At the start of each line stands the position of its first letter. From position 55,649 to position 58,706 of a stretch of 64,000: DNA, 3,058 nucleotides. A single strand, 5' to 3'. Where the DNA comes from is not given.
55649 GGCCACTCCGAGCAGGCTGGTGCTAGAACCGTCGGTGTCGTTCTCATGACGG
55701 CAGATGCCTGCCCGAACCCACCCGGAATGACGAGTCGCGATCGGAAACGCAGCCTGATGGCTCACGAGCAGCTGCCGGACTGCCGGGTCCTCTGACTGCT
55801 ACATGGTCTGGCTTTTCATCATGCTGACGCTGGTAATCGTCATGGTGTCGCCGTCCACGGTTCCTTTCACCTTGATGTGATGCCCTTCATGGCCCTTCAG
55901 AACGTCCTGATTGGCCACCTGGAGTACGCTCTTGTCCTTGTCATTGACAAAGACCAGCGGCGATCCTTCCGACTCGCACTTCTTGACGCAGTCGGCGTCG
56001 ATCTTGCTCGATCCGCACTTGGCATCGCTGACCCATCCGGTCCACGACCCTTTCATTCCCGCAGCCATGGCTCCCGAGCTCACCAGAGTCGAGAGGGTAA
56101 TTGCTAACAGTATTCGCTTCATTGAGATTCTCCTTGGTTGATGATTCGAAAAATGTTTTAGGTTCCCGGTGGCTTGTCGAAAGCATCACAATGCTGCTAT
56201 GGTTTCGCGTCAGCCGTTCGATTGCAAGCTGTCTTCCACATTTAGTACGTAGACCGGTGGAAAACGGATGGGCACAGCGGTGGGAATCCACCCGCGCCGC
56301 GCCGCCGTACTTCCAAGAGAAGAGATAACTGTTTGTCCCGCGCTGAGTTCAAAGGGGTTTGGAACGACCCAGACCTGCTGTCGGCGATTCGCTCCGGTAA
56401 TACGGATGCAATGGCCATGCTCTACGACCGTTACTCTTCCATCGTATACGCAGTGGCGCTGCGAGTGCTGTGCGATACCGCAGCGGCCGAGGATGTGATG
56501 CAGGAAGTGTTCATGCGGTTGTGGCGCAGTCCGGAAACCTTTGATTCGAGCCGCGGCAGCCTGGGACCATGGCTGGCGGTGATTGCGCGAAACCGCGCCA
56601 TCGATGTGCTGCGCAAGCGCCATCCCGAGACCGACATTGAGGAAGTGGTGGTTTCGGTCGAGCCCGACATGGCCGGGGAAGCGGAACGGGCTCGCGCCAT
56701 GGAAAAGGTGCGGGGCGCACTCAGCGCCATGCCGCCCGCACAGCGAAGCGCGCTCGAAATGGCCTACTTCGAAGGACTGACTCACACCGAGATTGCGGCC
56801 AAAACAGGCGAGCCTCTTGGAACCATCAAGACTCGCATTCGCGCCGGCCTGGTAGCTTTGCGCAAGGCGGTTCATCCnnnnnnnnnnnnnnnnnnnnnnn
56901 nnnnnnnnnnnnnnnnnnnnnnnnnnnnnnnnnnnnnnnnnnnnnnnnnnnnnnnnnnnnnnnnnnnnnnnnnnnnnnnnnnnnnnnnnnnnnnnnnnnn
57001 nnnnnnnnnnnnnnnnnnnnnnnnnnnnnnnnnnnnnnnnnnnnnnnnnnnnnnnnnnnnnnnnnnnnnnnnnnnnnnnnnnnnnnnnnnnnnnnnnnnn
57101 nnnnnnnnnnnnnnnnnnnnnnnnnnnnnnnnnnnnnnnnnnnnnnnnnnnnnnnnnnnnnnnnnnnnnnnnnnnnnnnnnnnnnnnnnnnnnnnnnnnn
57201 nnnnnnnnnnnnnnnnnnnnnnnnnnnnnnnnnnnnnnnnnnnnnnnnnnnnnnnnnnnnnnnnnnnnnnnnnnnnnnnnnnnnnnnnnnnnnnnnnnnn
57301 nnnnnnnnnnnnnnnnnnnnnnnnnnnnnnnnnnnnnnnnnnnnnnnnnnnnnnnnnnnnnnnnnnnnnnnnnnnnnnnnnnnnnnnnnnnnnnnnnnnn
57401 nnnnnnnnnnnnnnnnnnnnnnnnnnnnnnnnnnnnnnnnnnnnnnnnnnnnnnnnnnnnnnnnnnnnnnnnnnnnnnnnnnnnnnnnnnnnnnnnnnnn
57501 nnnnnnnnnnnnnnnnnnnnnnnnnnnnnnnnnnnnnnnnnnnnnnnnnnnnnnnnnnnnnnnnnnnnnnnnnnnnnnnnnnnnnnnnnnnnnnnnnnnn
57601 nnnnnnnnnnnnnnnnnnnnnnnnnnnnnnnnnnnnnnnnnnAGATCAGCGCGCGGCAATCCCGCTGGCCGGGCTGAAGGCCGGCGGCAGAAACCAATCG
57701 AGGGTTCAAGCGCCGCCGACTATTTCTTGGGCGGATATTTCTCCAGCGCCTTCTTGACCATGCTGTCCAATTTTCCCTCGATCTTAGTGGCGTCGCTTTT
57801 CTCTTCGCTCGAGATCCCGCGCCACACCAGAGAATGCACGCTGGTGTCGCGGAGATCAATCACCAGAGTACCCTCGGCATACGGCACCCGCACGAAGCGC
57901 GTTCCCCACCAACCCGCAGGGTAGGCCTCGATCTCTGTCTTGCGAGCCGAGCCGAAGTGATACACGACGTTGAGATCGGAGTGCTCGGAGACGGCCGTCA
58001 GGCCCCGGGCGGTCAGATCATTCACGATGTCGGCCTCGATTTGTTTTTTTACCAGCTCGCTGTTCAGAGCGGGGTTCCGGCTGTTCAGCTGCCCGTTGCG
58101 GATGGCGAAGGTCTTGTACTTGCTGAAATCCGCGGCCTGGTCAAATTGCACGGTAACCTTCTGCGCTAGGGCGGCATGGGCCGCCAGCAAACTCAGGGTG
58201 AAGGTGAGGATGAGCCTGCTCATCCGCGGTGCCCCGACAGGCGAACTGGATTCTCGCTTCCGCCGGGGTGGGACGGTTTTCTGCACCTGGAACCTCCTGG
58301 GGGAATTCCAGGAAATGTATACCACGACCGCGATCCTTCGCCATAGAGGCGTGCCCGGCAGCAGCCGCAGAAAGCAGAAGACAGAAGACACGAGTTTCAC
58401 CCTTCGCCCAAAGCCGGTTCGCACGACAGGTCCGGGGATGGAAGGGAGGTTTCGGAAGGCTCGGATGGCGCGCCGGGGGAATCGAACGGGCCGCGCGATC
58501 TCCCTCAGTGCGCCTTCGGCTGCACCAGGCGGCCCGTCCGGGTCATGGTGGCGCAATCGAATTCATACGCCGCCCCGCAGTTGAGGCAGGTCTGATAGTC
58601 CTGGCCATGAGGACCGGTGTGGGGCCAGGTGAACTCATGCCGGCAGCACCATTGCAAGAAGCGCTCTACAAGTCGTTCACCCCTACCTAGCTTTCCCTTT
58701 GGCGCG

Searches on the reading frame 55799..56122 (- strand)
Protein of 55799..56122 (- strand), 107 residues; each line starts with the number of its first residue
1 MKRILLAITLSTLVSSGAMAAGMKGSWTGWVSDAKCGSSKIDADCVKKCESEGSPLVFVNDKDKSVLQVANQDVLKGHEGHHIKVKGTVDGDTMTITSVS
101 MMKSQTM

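Call 3: search_protein_families(library=pfam, proteins=[window:55799-56122:-], max_evalue=0.1)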
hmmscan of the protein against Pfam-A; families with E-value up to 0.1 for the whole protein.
window:55799-56122:- (107 aa): 3 families
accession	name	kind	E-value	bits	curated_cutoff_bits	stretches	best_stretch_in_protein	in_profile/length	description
PF21971.1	LINC-PINT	-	0.0002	22.4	27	1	20-82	16-76/87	Transcriptional regulator PINT87aa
PF15537.11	Ntox43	-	0.078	13.4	25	1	42-91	40-88/127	Bacterial toxin 43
PF11136.13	DUF2889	-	0.085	13.5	25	1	59-100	23-63/123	Protein of unknown function (DUF2889)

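Call 4: search_protein_families(library=ncbifam, proteins=[window:55799-56122:-], max_evalue=0.1)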
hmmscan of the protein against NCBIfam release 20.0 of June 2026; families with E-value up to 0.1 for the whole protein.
window:55799-56122:- (107 aa): 0 families

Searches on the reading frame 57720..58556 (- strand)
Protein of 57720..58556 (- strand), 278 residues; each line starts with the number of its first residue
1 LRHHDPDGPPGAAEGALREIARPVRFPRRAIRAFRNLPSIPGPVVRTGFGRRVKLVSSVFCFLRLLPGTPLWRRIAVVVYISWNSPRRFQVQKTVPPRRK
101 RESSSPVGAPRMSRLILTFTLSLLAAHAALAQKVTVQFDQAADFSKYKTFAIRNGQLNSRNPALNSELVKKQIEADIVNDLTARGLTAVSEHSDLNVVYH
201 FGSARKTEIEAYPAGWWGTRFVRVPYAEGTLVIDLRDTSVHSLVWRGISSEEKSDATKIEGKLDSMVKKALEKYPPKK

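Call 64: search_protein_families(library=pfam, proteins=[window:57720-58556:-], max_evalue=0.00001)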
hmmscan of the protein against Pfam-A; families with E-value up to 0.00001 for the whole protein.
window:57720-58556:- (278 aa): 1 family
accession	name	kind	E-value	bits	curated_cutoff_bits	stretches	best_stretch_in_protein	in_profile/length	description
PF13590.11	DUF4136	-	5.4e-29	102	32.8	1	134-276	1-152/152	Domain of unknown function (DUF4136)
